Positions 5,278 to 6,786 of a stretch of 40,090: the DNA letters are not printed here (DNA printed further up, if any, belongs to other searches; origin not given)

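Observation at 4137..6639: ECF sigma / zinc-finger anti-sigma / exported STN-bactofilin-membrane protein cassette divergent from a kinase-STAND-TPR gene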

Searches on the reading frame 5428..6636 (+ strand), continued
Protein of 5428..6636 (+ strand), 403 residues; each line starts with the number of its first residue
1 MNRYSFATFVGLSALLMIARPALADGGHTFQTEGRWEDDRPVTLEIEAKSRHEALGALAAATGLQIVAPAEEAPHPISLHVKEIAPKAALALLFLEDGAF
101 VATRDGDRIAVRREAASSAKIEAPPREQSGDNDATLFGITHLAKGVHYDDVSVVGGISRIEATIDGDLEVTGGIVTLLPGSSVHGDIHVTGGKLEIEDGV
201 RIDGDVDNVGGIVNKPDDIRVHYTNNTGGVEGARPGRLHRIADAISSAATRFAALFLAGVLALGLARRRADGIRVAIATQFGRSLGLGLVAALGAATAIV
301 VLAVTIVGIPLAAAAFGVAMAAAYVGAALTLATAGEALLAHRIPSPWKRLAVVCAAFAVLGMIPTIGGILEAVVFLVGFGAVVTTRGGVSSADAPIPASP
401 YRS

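Call 36: fold_search(model_id=the predicted structure, library=pdb)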
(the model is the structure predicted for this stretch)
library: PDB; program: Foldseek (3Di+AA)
matches with E <= 10: 68; with E <= 0.001: 0
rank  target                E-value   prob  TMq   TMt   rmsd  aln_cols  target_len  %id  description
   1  8axg_AAA              1.5e-01  0.25  0.12  0.09   9.8       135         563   15  Crystal structure of Fusobacterium nucleatum fusolisin protease (released 2023-09-13)
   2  8axg_CCC              3.2e-01  0.18  0.12  0.09   9.7       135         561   14  Crystal structure of Fusobacterium nucleatum fusolisin protease (released 2023-09-13)
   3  1k4z_A                6.1e-01  0.14  0.10  0.21  13.2       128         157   12  C-terminal Domain of Cyclase Associated Protein (released 2002-03-13)
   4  8axg_DDD              6.5e-01  0.14  0.12  0.09   9.3       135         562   16  Crystal structure of Fusobacterium nucleatum fusolisin protease (released 2023-09-13)
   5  6ria_1                8.2e-01  0.35  0.13  0.50   7.8        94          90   15  Bactofilin from Thermus thermophilus, F105R mutant crystal structure (released 2019-07-17)
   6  8axg_BBB              8.2e-01  0.12  0.11  0.09   9.4       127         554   14  Crystal structure of Fusobacterium nucleatum fusolisin protease (released 2023-09-13)
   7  5gzt_B                8.2e-01  0.04  0.11  0.05  10.8       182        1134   14  Crystal Structure of Chitinase ChiW from Paenibacillus sp. str. FPU-7 Reveals a Novel Type of Bacterial Cell-Surface-E (released 2016-12-28)
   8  9fdy_C                1.1e+00  0.03  0.07  0.08  18.0       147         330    9  Betaglycan Orphan Domain (ratBGo) in complex with TGF-b1 and extracellular domain of TGFBRII (released 2025-03-12)
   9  6qvi_B                1.3e+00  0.16  0.13  0.11   9.3       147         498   12  Crystal structure of competence-associated pilin ComZ from Thermus thermophilus (released 2019-05-29)
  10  3vn3_A                1.3e+00  0.09  0.12  0.19   8.5       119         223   19  Fungal antifreeze protein exerts hyperactivity by constructing an inequable beta-helix (released 2012-06-06)
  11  9lhr_B                1.3e+00  0.06  0.08  0.13  11.2       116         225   18  Crystal structure of Ice binding protein from Candidatus Cryosericum odellii SMC5 (released 2025-09-03)
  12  4kh3                  1.4e+00  0.08  0.12  0.10   9.8       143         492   12  Structure of a bacterial self-associating protein (released 2014-01-15)
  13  9ny6_C                1.5e+00  0.01  0.07  0.08  18.5       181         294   11  Pseudomonas phage Pa223 capsid spike (released 2025-08-06)
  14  3riq                  1.6e+00  0.15  0.16  0.12   6.4       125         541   13  Siphovirus 9NA tailspike receptor binding domain (released 2012-02-29)
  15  5nxk_A                1.6e+00  0.02  0.07  0.09  14.0        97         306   14  L. reuteri 53608 SRRP (released 2018-03-21)
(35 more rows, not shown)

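Call 37: search_protein_families(library=pfam, alignment_id=A6, max_evalue=1)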
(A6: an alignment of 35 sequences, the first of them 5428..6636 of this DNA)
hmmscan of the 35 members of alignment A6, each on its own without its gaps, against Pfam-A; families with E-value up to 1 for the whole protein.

A. member 1, window:5428-6636:+ (403 aa): 3 families
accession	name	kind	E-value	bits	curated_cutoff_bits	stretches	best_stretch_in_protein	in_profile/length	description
PF04519.19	Bactofilin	-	0.0069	17.1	27.9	1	160-206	54-97/98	Polymer-forming cytoskeletal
PF20988.2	SidF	-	0.022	13.3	27.1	1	251-333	651-733/839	Phosphoinositide phosphatase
PF03733.18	YccF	-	0.032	15.3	27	1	287-322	10-45/51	Inner membrane component domain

B. families by the number of members that match (of 35 scanned): 29 families (the first 25 are shown)
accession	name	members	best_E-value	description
PF04519.19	Bactofilin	22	3.5e-07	Polymer-forming cytoskeletal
PF07660.19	STN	17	5.2e-10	Secretin and TonB N terminus short domain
PF16816.10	DotD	7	0.00036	DotD protein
PF18715.7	Phage_spike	5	0.081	Phage spike trimer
PF03733.18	YccF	3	0.028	Inner membrane component domain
PF00487.30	FA_desaturase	2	0.00065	Fatty acid desaturase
PF20597.4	pAdhesive_15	2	0.02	Putative Ice-binding-like adhesive domain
PF13273.12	DUF4064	2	0.043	Protein of unknown function (DUF4064)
PF25084.1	LbH_EIF2B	2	0.068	EIF2B subunit epsilon LbH domain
PF09838.14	DUF2065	1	0.0048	Uncharacterized protein conserved in bacteria (DUF2065)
PF22255.2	Gp44-like_2nd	1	0.0055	Baseplate hub protein gp44-like, second domain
PF05975.17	EcsB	1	0.011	Bacterial ABC transporter protein EcsB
PF20988.2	SidF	1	0.022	Phosphoinositide phosphatase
PF10698.15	DUF2505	1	0.041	Protein of unknown function (DUF2505)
PF10060.15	DUF2298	1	0.045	Uncharacterized membrane protein (DUF2298)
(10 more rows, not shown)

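Call 38: search_protein_families(library=pfam, proteins=[P0136, P0152, P0190, P0242, P0140, P0173, P0199, P0201, P0226, P0004], max_evalue=0.1)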
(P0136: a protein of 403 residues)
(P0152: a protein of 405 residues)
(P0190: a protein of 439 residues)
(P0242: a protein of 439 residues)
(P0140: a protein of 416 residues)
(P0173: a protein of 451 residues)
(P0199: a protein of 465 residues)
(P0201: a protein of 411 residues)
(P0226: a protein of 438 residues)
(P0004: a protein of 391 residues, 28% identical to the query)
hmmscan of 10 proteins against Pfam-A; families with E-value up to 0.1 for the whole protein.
P0136 (403 aa): 3 families
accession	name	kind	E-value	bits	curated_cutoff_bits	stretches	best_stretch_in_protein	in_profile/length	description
PF04519.19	Bactofilin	-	5.2e-05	23.9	27.9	1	135-201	35-97/98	Polymer-forming cytoskeletal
PF07660.19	STN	-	0.017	15.4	28.4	0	73-108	16-51/52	Secretin and TonB N terminus short domain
PF25084.1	LbH_EIF2B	-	0.068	13.6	54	0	130-182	40-91/105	EIF2B subunit epsilon LbH domain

P0152 (405 aa): 1 family
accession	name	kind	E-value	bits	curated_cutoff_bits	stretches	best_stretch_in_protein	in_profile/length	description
PF04519.19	Bactofilin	-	0.015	15.9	27.9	1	146-209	38-97/98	Polymer-forming cytoskeletal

P0190 (439 aa): 1 family
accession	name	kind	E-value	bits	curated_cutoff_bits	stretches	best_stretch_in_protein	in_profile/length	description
PF04519.19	Bactofilin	-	0.033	14.9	27.9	1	159-226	34-97/98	Polymer-forming cytoskeletal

P0242 (439 aa): 2 families
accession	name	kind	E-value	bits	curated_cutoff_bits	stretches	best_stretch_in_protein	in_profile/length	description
PF07660.19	STN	-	1.7e-06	28.1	28.4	1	60-105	3-49/52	Secretin and TonB N terminus short domain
PF16816.10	DotD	-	0.001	19.6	27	1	32-91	44-101/121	DotD protein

P0140 (416 aa): 2 families
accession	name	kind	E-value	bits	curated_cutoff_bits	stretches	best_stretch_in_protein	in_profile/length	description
PF04519.19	Bactofilin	-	0.0014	19.3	27.9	1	144-215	30-97/98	Polymer-forming cytoskeletal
PF16816.10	DotD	-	0.0049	17.4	27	1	14-91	16-96/121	DotD protein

P0173 (451 aa): 2 families
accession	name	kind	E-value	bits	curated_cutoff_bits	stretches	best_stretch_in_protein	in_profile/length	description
PF04519.19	Bactofilin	-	0.00056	20.5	27.9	1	164-233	32-97/98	Polymer-forming cytoskeletal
PF07660.19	STN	-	0.032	14.5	28.4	0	79-114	16-51/52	Secretin and TonB N terminus short domain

P0199 (465 aa): 2 families
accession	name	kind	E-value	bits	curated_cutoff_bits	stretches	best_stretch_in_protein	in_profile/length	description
PF04519.19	Bactofilin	-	6e-05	23.7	27.9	1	162-232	31-97/98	Polymer-forming cytoskeletal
PF00487.30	FA_desaturase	-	0.00065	20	29.7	1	257-379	61-179/253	Fatty acid desaturase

P0201 (411 aa): 0 families

P0226 (438 aa): 1 family
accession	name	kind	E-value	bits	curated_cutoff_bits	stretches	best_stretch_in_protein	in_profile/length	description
PF07660.19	STN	-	0.0081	16.4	28.4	1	79-115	15-51/52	Secretin and TonB N terminus short domain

P0004 (391 aa): 3 families
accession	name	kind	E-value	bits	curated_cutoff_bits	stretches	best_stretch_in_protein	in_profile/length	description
PF16816.10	DotD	-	0.00036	21.1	27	1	48-96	51-99/121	DotD protein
PF05975.17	EcsB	-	0.011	15.1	30.7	1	266-373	89-199/383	Bacterial ABC transporter protein EcsB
PF04519.19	Bactofilin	-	0.058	14.1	27.9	1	144-211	33-96/98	Polymer-forming cytoskeletal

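Call 39: search_solved_structures(query=A6, max_evalue=10, show_alignments=3)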
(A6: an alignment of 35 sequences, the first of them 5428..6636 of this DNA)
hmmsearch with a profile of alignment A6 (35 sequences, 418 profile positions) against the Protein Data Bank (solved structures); distinct sequences matched with E-value up to 10: 22.
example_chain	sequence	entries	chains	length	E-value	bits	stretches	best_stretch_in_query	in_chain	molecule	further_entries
4ar0_A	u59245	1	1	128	1.1e-11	47.5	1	32-115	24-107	TYPE IV PILUS BIOGENESIS AND COMPETENCE PROTEIN PILQ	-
4av2_A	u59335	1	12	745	1.6e-09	40.4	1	40-115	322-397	TYPE IV PILUS BIOGENESIS AND COMPETENCE PROTEIN PILQ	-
9sh1_A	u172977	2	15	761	1.6e-09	40.4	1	40-115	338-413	Type IV pilus biogenesis and competence protein PilQ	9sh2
3jc8_Qa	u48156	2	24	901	1.3e-07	34.1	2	19-172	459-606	PilQ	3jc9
9x0w_A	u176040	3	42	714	2.4e-07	33.2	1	25-123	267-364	Fimbrial assembly protein PilQ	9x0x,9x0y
6ve2_A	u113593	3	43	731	2.4e-07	33.2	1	25-123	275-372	Fimbrial assembly protein PilQ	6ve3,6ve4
6w6m_A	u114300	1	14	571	5.2e-07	32.1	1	35-117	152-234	Type IV pilus secretin PilQ family protein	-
2a02_A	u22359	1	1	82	0.0033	19.6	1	43-116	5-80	Ferric-pseudobactin 358 receptor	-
2n2a_A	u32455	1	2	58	0.03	16.4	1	255-295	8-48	Receptor tyrosine-protein kinase erbB-2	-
28ye_X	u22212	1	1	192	0.065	15.3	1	19-180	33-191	Large ribosomal subunit protein bL9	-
3r0s_A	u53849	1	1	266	0.25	13.4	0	183-218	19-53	Acyl-[acyl-carrier-protein]--UDP-N-acetylglucosamine O-acyltransferase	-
2y3m_A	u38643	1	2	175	0.37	12.8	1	39-129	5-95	PROTEIN TRANSPORT PROTEIN HOFQ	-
2o2x_A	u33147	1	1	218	0.39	12.8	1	321-368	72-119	hypothetical protein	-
8hgo_B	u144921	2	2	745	0.66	12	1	248-296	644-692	Receptor tyrosine-protein kinase erbB-2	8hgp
5odw_A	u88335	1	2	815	0.75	11.8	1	23-117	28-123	Ferripyoverdine receptor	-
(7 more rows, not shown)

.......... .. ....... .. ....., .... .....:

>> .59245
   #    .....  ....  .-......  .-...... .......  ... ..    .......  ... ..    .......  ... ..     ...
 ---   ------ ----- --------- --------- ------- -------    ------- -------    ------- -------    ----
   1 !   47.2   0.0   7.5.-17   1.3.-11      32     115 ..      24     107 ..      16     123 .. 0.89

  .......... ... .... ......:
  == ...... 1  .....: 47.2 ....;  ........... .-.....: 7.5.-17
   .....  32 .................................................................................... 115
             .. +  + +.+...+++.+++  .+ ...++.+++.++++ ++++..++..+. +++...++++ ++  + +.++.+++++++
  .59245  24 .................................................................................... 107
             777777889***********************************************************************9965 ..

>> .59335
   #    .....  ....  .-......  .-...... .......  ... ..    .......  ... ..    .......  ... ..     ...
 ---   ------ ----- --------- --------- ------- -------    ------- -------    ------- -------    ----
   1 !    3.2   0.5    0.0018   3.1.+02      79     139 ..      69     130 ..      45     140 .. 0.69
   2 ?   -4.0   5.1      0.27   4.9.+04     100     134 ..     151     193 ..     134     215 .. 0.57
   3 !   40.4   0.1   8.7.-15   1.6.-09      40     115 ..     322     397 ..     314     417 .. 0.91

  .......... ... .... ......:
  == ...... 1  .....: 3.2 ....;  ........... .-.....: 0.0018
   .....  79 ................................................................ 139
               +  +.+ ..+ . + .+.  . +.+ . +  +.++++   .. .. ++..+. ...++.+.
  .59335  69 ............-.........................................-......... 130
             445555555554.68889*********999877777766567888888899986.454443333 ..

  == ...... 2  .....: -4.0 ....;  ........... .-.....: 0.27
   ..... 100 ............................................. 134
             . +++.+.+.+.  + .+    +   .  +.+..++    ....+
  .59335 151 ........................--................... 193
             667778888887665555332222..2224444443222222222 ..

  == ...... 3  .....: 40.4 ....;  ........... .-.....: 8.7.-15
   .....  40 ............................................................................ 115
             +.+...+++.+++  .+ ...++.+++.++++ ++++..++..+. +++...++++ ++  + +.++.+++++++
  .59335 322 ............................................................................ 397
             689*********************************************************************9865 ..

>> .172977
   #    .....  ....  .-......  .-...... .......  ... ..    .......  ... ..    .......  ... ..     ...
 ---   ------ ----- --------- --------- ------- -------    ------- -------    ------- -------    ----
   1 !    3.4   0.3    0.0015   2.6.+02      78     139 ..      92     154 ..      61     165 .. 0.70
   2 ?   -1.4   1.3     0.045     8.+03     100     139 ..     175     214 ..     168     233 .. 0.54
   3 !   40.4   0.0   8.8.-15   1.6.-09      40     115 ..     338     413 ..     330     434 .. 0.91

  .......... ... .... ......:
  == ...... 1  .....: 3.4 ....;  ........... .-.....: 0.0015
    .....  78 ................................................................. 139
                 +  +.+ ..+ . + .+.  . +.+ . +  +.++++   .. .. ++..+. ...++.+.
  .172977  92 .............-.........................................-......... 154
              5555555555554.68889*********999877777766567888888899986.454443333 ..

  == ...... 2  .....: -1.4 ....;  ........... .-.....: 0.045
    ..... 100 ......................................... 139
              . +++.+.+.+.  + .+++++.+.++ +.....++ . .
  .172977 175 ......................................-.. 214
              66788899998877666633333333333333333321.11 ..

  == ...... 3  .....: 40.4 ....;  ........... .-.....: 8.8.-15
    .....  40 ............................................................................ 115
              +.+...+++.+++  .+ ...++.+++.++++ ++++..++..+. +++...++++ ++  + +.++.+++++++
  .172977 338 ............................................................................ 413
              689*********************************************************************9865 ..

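Call 44: find_related_loci(query=A4, collection=genome_contigs, flank=5000)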
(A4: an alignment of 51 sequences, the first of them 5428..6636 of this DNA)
Query A4 (403 aa) in genome_contigs; peptide patterns used: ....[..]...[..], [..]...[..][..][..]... (x = any residue, [..] = any of these).
599 stretches matched a pattern (row limit reached: there are more); 101 encode a relative of the query (tblastn E <= 1e-3); the best 80 are kept; 80 distinct loci.
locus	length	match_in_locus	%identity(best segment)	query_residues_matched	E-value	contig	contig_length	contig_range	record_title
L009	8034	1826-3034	95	1-403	0e+0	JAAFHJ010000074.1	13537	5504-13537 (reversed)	MAG: Myxococcales bacterium isolate bin76.metabat.ball.192 WN_Myxococcales_3_scaffold_74, whole genome shotgun sequence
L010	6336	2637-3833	33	33-401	2e-31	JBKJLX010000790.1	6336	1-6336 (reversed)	MAG: Polyangiaceae bacterium isolate ant_bin.300 k117_2361071, whole genome shotgun sequence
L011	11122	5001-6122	30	14-388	2e-19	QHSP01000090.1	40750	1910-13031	MAG: Candidatus Rokuibacteriota bacterium isolate AR28 14_1009_16_30cm_scaffold_3238_curated, whole genome shotgun seque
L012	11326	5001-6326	26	4-403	2e-17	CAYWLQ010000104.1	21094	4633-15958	MAG TPA_asm: uncultured Myxococcales bacterium isolate SRP192927_co6_757 genome assembly, contig: NODE_5364_length_21094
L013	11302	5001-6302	32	1-386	4e-43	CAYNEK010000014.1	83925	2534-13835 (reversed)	MAG TPA_asm: uncultured Polyangiaceae bacterium isolate SRP263991_co5_36 genome assembly, contig: NODE_652_length_83925_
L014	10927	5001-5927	31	97-401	1e-16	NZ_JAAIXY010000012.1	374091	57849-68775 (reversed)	Myxococcus eversor strain AB053B NODE_12_length_374091_cov_13.4949, whole genome shotgun sequence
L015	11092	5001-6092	28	31-394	2e-15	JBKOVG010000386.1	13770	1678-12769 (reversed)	MAG: Candidatus Methylomirabilota bacterium isolate GM_EKS_MAG_00050 GM_EKS_000000306584, whole genome shotgun sequence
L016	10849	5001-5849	30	126-397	4e-15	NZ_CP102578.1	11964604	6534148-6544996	Archangium gephyra strain SDU49 chromosome, complete genome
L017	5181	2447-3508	27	14-369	4e-15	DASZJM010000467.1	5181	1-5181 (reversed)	MAG TPA_asm: Candidatus Methylomirabilota bacterium isolate SMAG_U6629 k141_2482793, whole genome shotgun sequence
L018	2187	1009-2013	28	31-367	8e-15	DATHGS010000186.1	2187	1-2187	MAG TPA_asm: Candidatus Methylomirabilota bacterium isolate SMAG_U12480 k141_402507, whole genome shotgun sequence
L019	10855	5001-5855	28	126-397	2e-14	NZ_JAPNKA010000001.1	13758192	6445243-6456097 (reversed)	Archangium lansingense strain MIWBW ctg.000000F, whole genome shotgun sequence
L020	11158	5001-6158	26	14-402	3e-14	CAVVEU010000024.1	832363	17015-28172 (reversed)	MAG: uncultured Candidatus Rokubacteria bacterium isolate MFD02242.bin.2.279 genome assembly, contig: contig_4536, whole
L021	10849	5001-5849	29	144-403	4e-14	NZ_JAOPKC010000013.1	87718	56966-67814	Halapricum hydrolyticum strain HArc-curdl5-1 NODE_13, whole genome shotgun sequence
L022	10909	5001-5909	29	120-397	1e-12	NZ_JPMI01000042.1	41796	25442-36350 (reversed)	Archangium violaceum Cb vi76 contig00045, whole genome shotgun sequence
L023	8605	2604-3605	27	31-367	2e-12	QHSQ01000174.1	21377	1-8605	MAG: Candidatus Rokuibacteriota bacterium isolate AR27 14_0903_09_40cm_scaffold_974_curated, whole genome shotgun sequen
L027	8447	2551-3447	29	103-382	2e-11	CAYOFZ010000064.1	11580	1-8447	MAG TPA_asm: uncultured Halobacteriales archaeon isolate binchicken_co207_233 genome assembly, contig: NODE_6141_length_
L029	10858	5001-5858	25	125-382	4e-11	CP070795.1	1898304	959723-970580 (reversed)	MAG: candidate division WOR-3 bacterium isolate bin1428 chromosome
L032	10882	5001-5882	27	133-386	9e-11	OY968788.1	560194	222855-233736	MAG: uncultured bacterium isolate MFD04716.bin.1.3 genome assembly, chromosome: 1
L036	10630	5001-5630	30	126-325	1e-9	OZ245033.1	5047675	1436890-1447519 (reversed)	MAG: Candidatus Multivorans sp. isolate ccabee53-d9e3-4e52-b566-adb1483e4997 genome assembly, chromosome: 1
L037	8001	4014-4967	30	126-400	2e-9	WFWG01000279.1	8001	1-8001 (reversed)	MAG: Ardenticatenaceae bacterium isolate S141_12_esom k151_328106, whole genome shotgun sequence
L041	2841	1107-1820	29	150-364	3e-9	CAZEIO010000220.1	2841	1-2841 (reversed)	MAG TPA_asm: uncultured Halobacteriales archaeon isolate SRP185896_co2_91 genome assembly, contig: NODE_68587_length_284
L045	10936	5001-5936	27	130-403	2e-8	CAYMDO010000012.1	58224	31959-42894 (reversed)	MAG TPA_asm: uncultured Syntrophomonadaceae bacterium isolate SRP257756_co1_217 genome assembly, contig: NODE_238_length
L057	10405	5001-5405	38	250-382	2e-7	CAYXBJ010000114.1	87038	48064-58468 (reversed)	MAG TPA_asm: uncultured bacterium isolate binchicken_co279_6 genome assembly, contig: k141_5172357, whole genome shotgun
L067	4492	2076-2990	27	149-382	1e-6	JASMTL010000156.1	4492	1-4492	MAG: Methanosarcinaceae archaeon isolate GSC-VFA-60_REP9 CoA_60C_k149_47120, whole genome shotgun sequence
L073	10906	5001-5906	24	144-383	1e-6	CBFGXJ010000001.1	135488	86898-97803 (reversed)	MAG TPA_asm: uncultured bacterium isolate SRR32277390_binner123_Refined_3 genome assembly, contig: ERZ27245939.5, whole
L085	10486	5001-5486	33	150-311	4e-6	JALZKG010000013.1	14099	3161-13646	MAG: Gemmatimonadota bacterium isolate MSU bin1 SD1457-59_k127_885930, whole genome shotgun sequence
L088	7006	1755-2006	36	301-383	1e-5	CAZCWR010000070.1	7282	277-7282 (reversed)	MAG TPA_asm: uncultured archaeon isolate binchicken_co207_255 genome assembly, contig: NODE_13355_length_7282_cov_4.7279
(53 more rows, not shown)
